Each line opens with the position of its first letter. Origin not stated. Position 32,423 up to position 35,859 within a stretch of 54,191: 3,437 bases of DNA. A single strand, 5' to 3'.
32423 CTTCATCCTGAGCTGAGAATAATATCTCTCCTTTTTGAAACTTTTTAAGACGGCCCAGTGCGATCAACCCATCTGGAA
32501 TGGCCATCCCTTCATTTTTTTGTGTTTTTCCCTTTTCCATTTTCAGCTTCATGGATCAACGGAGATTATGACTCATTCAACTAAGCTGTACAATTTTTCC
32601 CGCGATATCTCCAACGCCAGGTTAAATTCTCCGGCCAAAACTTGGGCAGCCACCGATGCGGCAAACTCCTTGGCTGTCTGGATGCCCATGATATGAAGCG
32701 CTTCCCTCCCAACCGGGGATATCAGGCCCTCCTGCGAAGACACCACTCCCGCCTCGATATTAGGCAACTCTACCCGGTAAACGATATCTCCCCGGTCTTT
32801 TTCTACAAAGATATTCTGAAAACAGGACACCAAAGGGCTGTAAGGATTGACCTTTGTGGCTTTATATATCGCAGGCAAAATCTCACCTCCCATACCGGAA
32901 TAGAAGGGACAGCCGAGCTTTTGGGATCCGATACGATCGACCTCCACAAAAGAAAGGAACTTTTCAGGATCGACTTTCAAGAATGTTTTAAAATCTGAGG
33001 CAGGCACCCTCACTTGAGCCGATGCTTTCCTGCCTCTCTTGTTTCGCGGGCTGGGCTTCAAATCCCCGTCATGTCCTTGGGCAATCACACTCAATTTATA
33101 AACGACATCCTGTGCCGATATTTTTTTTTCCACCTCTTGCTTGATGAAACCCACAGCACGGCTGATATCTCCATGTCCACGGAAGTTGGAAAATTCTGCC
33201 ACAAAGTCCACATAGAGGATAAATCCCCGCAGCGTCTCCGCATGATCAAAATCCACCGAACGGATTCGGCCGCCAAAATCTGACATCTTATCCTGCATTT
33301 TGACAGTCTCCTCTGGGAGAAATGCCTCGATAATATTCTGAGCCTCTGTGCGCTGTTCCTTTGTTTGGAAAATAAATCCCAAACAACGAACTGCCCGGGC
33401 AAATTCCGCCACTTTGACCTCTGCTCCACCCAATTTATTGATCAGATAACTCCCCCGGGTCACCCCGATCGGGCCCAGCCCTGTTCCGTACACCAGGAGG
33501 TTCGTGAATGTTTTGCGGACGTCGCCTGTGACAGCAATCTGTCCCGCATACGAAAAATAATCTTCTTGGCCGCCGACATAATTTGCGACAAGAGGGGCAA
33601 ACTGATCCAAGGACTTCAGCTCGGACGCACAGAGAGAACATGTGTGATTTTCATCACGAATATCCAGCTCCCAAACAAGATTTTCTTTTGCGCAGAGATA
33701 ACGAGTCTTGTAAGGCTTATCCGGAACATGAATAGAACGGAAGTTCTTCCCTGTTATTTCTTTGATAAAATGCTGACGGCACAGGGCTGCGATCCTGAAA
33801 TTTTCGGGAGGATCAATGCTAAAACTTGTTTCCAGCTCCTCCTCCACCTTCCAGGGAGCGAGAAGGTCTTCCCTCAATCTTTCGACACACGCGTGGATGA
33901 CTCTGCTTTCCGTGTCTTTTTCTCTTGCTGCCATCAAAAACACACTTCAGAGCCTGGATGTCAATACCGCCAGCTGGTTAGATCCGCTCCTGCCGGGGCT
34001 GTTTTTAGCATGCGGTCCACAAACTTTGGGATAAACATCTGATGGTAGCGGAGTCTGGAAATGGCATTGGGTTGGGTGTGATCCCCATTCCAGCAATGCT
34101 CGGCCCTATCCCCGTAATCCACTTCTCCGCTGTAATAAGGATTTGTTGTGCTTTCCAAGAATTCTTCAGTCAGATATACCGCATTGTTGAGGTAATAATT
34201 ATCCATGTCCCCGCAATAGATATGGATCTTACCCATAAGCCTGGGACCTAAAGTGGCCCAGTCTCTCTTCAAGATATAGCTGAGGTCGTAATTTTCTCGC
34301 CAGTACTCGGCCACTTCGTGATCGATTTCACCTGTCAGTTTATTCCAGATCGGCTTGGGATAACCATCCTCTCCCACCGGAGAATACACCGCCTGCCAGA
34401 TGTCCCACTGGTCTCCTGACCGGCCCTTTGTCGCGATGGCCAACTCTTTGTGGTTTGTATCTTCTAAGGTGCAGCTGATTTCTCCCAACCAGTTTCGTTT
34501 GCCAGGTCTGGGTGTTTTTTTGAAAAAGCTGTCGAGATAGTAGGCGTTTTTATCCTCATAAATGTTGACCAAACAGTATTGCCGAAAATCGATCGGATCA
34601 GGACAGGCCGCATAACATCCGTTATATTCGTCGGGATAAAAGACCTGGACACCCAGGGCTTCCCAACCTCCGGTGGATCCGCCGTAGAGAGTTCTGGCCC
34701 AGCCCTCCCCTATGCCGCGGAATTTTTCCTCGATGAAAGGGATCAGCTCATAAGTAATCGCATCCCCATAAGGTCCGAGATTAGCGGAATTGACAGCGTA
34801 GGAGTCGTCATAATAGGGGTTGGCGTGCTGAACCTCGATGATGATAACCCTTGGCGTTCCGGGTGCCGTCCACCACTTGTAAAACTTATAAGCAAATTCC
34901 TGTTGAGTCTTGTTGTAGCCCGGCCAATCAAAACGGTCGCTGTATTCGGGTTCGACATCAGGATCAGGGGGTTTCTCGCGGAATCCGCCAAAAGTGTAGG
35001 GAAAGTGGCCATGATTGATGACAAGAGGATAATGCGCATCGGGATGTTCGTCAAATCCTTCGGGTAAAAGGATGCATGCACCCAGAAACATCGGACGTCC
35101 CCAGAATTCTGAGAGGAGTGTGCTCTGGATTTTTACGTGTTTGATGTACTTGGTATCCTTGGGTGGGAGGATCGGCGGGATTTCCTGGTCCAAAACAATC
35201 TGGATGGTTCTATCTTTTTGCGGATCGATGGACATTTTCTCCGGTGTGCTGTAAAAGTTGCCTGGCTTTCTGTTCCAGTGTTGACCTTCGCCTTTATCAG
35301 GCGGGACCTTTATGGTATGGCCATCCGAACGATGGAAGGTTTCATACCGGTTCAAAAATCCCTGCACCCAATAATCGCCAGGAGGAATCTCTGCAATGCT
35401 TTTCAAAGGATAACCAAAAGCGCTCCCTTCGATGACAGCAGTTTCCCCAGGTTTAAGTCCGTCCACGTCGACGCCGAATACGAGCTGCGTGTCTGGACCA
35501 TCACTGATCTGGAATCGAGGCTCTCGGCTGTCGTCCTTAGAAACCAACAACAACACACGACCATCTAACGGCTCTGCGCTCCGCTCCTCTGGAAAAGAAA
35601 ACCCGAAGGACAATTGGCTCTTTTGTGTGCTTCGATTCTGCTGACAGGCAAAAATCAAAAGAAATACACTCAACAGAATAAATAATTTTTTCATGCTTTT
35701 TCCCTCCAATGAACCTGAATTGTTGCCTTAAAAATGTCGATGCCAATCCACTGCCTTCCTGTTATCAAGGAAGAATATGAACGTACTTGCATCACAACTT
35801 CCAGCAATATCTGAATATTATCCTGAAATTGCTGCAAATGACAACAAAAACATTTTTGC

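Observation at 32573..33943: HMG-CoA-reductase-fold protein with a completely rewired active site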

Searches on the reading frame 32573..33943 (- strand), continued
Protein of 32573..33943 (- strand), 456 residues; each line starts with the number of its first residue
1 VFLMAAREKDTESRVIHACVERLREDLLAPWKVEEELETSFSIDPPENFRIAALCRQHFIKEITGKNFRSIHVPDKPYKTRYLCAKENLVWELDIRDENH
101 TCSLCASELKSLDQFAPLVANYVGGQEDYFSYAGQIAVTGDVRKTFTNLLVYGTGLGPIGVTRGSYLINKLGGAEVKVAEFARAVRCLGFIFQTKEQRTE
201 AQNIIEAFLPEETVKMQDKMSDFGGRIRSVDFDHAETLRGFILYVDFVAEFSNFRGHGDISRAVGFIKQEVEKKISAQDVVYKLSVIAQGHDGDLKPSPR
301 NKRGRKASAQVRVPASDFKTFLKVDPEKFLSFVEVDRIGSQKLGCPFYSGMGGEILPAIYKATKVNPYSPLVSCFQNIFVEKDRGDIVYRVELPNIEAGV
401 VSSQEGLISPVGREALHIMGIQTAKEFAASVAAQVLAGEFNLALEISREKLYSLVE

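Call 52: search_protein_families(library=ncbifam, proteins=[L009:5060-6121:+, L009:6121-6996:+, L009:8480-9733:+, L009:7001-8467:+, L009:816-2228:+, L009:2686-3708:+, L009:9858-10871:+, L009:10958-11917:+, L009:12068-13294:+], max_evalue=0.00001)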
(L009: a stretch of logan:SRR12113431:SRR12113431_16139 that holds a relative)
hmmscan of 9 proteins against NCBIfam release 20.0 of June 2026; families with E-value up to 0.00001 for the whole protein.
L009:5060-6121:+ (353 aa): 5 families
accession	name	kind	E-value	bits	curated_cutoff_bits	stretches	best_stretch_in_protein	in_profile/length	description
NF001913.0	PRK00696.1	equivalog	1.5e-72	244.7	370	1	1-352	1-385/388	ADP-forming succinate--CoA ligase subunit beta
TIGR01016.1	sucCoAbeta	subfamily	6.6e-71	239.3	375.55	1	1-352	1-385/386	succinate-CoA ligase subunit beta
NF010647.0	PRK14046.1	equivalog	1.1e-54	186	604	1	3-350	3-383/392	malate--CoA ligase subunit beta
NF010623.0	PRK14016.1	subfamily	4.8e-07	28.3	877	1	8-85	218-293/871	cyanophycin synthetase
TIGR02068.2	cya_phycin_syn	equivalog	2.8e-06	25.6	850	1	7-86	216-293/862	cyanophycin synthetase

L009:6121-6996:+ (291 aa): 6 families
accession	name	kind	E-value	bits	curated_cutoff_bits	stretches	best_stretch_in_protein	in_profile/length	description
NF004230.0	PRK05678.1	equivalog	9.7e-114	379.5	336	1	1-289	1-287/291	succinate--CoA ligase subunit alpha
TIGR01019.1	sucCoAalpha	subfamily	3.3e-113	377.8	353.2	1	3-289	1-285/286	succinate--CoA ligase subunit alpha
TIGR02717.1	AcCoA-syn-alpha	equivalog_domain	1.4e-24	86.6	567.15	1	44-287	45-285/447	acetate--CoA ligase alpha subunit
NF004760.0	PRK06091.1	subfamily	8.2e-15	54.3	433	1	64-241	116-291/555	acyl-CoA synthetase FdrA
NF045494.1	AcCoALig_Archglob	equivalog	7.8e-14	51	1200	1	39-287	259-499/665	acetate--CoA ligase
NF045492.1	HydPropCoALig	equivalog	3.4e-06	25.7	1300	1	46-283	294-532/700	3-hydroxypropionate--CoA ligase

L009:8480-9733:+ (417 aa): 3 families
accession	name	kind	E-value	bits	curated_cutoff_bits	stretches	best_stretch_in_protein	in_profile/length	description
TIGR00533.1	HMG_CoA_R_NADP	equivalog_domain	1.1e-120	403.4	441.8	1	7-415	4-401/402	hydroxymethylglutaryl-CoA reductase (NADPH)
TIGR00920.1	2A060605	subfamily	1.1e-91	308.4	778.35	1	10-412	466-865/887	hydroxymethylglutaryl-CoA reductase (NADPH)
TIGR00532.1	HMG_CoA_R_NAD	equivalog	7.5e-06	25.4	259.95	0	62-134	61-129/395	hydroxymethylglutaryl-CoA reductase, degradative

L009:7001-8467:+ (488 aa): 2 families
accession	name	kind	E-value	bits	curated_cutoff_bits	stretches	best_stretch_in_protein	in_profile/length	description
TIGR00533.1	HMG_CoA_R_NADP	equivalog_domain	2.2e-16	59.8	441.8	1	134-480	74-395/402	hydroxymethylglutaryl-CoA reductase (NADPH)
TIGR00920.1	2A060605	subfamily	7e-11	41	778.35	1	149-478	546-860/887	hydroxymethylglutaryl-CoA reductase (NADPH)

L009:816-2228:+ (470 aa): 6 families
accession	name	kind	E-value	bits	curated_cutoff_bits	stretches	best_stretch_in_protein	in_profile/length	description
NF041302.1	HMG_CoAsyn_Halo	equivalog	2.1e-58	198.4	800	1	5-427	3-413/443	hydroxymethylglutaryl-CoA synthase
TIGR01835.1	HMG-CoA-S_prok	equivalog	1.6e-53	181.9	360.35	2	6-233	1-215/382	hydroxymethylglutaryl-CoA synthase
TIGR01833.1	HMG-CoA-S_euk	equivalog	3.9e-49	168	286.2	1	4-419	3-413/457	hydroxymethylglutaryl-CoA synthase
NF003274.0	PRK04262.1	equivalog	9.4e-22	77.5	244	1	5-183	2-171/347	hydroxymethylglutaryl-CoA synthase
TIGR00748.1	HMG_CoA_syn_Arc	equivalog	3.2e-13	49.6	353.35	1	6-185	2-172/345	hydroxymethylglutaryl-CoA synthase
NF005308.0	PRK06840.1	equivalog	2.1e-07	30.3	315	1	5-79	4-78/339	3-oxoacyl-ACP synthase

L009:2686-3708:+ (340 aa): 5 families
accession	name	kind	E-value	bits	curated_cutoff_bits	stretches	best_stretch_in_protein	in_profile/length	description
TIGR01240.1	mevDPdecarb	equivalog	2.8e-91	305.7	171.35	1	6-310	2-303/305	diphosphomevalonate decarboxylase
NF040704.1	IPP_alt_MvaD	equivalog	1.4e-38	132.8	475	1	6-330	3-318/323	phosphomevalonate decarboxylase MvaD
NF040848.1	mev_kinase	equivalog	6.6e-15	54.9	440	1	39-328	43-320/323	mevalonate-3-kinase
NF040847.1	mev_decarb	equivalog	8.8e-09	35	560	1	5-301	36-325/350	bisphosphomevalonate decarboxylase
TIGR01920.1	Shik_kin_archae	equivalog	4.5e-06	26.2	126.85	1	41-133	22-112/266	shikimate kinase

L009:9858-10871:+ (337 aa): 11 families
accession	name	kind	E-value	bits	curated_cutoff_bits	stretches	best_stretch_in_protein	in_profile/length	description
TIGR00549.1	mevalon_kin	equivalog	6.3e-64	216.1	163.05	1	6-302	1-276/276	mevalonate kinase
NF003036.0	PRK03926.1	equivalog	4.4e-53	180.3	403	1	1-334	1-300/302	mevalonate kinase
NF040957.1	Arch_PMK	equivalog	3.1e-20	72.9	500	1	117-321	92-305/316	phosphomevalonate kinase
NF003006.0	PRK03817.1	equivalog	8.9e-14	51.2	443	1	203-325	215-337/352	galactokinase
TIGR01220.1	Pmev_kin_Gr_pos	equivalog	1.9e-12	47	165.7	1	186-309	209-335/358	phosphomevalonate kinase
NF049969.1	GlMnHpPKinHddA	equivalog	1.7e-10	40.8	600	1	83-324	76-327/338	D-glycero-D-manno-heptose 7-phosphate kinase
TIGR00131.1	gal_kin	equivalog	2.6e-10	39.8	226.65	1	219-313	269-358/388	galactokinase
NF001816.0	PRK00555.1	equivalog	3.8e-08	32.7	509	1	237-312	259-335/363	galactokinase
NF003472.0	PRK05101.1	equivalog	1.3e-07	30.9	499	0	194-305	235-346/382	galactokinase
NF009948.0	PRK13412.1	equivalog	1.6e-07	29.4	721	1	225-307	858-939/974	bifunctional fucokinase/fucose-1-phosphate guanylyltransferase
NF002288.1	PRK01212.1-4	equivalog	3.1e-06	26.5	194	1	117-300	89-264/303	homoserine kinase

L009:10958-11917:+ (319 aa): 16 families
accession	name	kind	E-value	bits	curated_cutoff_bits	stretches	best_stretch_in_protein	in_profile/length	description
NF003036.0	PRK03926.1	equivalog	1.8e-74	250.5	403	1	1-318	1-300/302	mevalonate kinase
TIGR00549.1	mevalon_kin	equivalog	1.2e-57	195.6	163.05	1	6-285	1-275/276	mevalonate kinase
TIGR01220.1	Pmev_kin_Gr_pos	equivalog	5.4e-29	101.4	165.7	2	3-166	2-179/358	phosphomevalonate kinase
NF040957.1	Arch_PMK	equivalog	3.4e-25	89.2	500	1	104-317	92-316/316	phosphomevalonate kinase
NF003006.0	PRK03817.1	equivalog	1.7e-17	63.4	443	1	195-297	224-325/352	galactokinase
NF049969.1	GlMnHpPKinHddA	equivalog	2.1e-14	53.7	600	1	79-308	88-327/338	D-glycero-D-manno-heptose 7-phosphate kinase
TIGR00131.1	gal_kin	equivalog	8.7e-14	51.2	226.65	1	220-291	281-352/388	galactokinase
NF003705.0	PRK05322.1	equivalog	2.3e-12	46.3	385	1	221-290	281-352/388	galactokinase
TIGR01920.1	Shik_kin_archae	equivalog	4.3e-12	46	126.85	1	75-178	53-159/266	shikimate kinase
NF003472.0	PRK05101.1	equivalog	9.1e-11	41.3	499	1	3-133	22-154/382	galactokinase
NF001816.0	PRK00555.1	equivalog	1.1e-09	37.7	509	0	219-297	255-336/363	galactokinase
NF002288.1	PRK01212.1-4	equivalog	3.3e-09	36.2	194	1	77-163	62-148/303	homoserine kinase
TIGR00191.1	thrB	equivalog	6.4e-09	35.1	168.25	1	72-290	60-270/304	homoserine kinase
NF009948.0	PRK13412.1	equivalog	1.2e-07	29.9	721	0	183-292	830-940/974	bifunctional fucokinase/fucose-1-phosphate guanylyltransferase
NF040725.1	panto_kin_Meth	equivalog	1.7e-07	30.5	380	1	94-163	88-155/286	pantoate kinase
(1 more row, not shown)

L009:12068-13294:+ (408 aa): 5 families
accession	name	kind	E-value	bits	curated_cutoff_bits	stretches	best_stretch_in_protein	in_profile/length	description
TIGR01219.1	Pmev_kin_ERG8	equivalog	2.3e-29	102.6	376.95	2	121-277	152-322/456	phosphomevalonate kinase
TIGR01220.1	Pmev_kin_Gr_pos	equivalog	1.7e-27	96.4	165.7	1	5-348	2-333/358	phosphomevalonate kinase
NF040957.1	Arch_PMK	equivalog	7.1e-21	75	500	1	85-344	54-287/316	phosphomevalonate kinase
NF003036.0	PRK03926.1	equivalog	3e-10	39.7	403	0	5-188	3-147/302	mevalonate kinase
TIGR00549.1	mevalon_kin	equivalog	1.9e-09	37.4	163.05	1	124-343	92-276/276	mevalonate kinase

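Call 60: find_related_loci(query=A3, collection=metagenome_contigs, flank=6000)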
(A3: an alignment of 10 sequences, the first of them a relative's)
Query A3 (461 aa) in metagenome_contigs; peptide patterns used: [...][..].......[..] (x = any residue, [..] = any of these).
457 stretches matched a pattern; 2 encode a relative of the query (tblastn E <= 1e-3); 2 distinct loci.
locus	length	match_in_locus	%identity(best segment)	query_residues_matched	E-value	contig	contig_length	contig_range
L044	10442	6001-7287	41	16-455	7e-90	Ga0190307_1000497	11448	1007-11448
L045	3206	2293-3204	37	56-352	3e-53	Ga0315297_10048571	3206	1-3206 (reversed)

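Call 62: find_encoding_contigs(protein=P0158, flank=7000, max_places=1)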
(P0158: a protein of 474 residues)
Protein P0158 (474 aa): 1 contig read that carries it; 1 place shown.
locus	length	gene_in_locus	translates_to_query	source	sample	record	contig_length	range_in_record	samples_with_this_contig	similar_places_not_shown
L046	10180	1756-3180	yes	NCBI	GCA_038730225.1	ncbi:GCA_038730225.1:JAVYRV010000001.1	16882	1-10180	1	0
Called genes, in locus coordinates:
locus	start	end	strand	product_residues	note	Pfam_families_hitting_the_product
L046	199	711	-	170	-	-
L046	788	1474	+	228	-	PF01987:AIM24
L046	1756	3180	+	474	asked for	-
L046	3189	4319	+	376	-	PF08442:ATP-grasp_2, PF13549:ATP-grasp_5, PF24948:Citrate_synth_N, PF00549:Ligase_CoA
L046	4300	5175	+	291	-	PF02629:CoA_binding, PF13607:Succ_CoA_lig, PF00549:Ligase_CoA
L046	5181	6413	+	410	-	PF00368:HMG-CoA_red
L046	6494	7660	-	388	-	PF02778:tRNA_int_endo_N (weak), PF12928:tRNA_int_end_N2 (faint), PF01974:tRNA_int_endo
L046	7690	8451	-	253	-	PF00590:TP_methylase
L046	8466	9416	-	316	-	PF14520:HHH_5, PF00154:RecA_N, PF08423:Rad51, PF13481:AAA_25, PF03796:DnaB_C (faint), PF06745:ATPase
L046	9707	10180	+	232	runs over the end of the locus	PF01940:DUF92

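Call 63: find_encoding_contigs(protein=P0166, flank=7000, max_places=1)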
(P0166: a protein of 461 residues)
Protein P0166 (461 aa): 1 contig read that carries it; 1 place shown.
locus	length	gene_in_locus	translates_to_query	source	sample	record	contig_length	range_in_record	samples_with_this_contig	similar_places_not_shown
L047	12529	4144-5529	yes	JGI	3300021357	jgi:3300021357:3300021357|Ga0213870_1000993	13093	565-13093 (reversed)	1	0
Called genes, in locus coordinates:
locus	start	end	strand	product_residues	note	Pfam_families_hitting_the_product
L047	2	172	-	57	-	?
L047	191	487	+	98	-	PF02656:DUF202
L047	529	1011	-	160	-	-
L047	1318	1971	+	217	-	PF01269:Fibrillarin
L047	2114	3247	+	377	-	PF08442:ATP-grasp_2, PF13549:ATP-grasp_5, PF24948:Citrate_synth_N, PF00549:Ligase_CoA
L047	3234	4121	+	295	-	PF02629:CoA_binding, PF13380:CoA_binding_2 (weak), PF13607:Succ_CoA_lig, PF00549:Ligase_CoA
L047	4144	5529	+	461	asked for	-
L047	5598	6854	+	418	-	PF00368:HMG-CoA_red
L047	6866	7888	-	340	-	PF00288:GHMP_kinases_N, PF08544:GHMP_kinases_C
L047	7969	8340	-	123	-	-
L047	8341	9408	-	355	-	-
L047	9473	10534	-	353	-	PF01368:DHH (weak), PF02272:DHHA1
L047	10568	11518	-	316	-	-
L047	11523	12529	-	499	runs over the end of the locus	PF04536:TPM_phosphatase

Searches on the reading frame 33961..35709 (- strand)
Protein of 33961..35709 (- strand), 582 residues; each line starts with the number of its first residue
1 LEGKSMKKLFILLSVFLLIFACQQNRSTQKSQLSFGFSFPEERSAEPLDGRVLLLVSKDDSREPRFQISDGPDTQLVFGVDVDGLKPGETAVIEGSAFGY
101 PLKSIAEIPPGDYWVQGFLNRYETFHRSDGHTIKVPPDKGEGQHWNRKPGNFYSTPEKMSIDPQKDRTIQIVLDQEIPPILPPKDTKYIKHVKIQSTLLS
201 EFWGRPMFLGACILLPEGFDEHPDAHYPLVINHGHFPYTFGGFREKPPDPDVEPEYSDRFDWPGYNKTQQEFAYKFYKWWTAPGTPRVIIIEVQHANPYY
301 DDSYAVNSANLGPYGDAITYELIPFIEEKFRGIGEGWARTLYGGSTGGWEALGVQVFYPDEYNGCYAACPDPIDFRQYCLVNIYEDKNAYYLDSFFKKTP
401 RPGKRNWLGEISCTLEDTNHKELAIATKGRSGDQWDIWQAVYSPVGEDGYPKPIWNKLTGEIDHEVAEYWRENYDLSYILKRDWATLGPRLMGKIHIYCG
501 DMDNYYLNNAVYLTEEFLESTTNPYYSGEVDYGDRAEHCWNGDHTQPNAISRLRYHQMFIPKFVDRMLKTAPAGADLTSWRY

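Call 8: search_protein_families(library=pfam, proteins=[window:33961-35709:-], max_evalue=0.001)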
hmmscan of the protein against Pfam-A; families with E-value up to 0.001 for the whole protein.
window:33961-35709:- (582 aa): 1 family
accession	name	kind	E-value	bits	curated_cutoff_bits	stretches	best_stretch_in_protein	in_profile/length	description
PF00756.26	Esterase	-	5.6e-05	23.5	22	1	313-369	93-147/251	Putative esterase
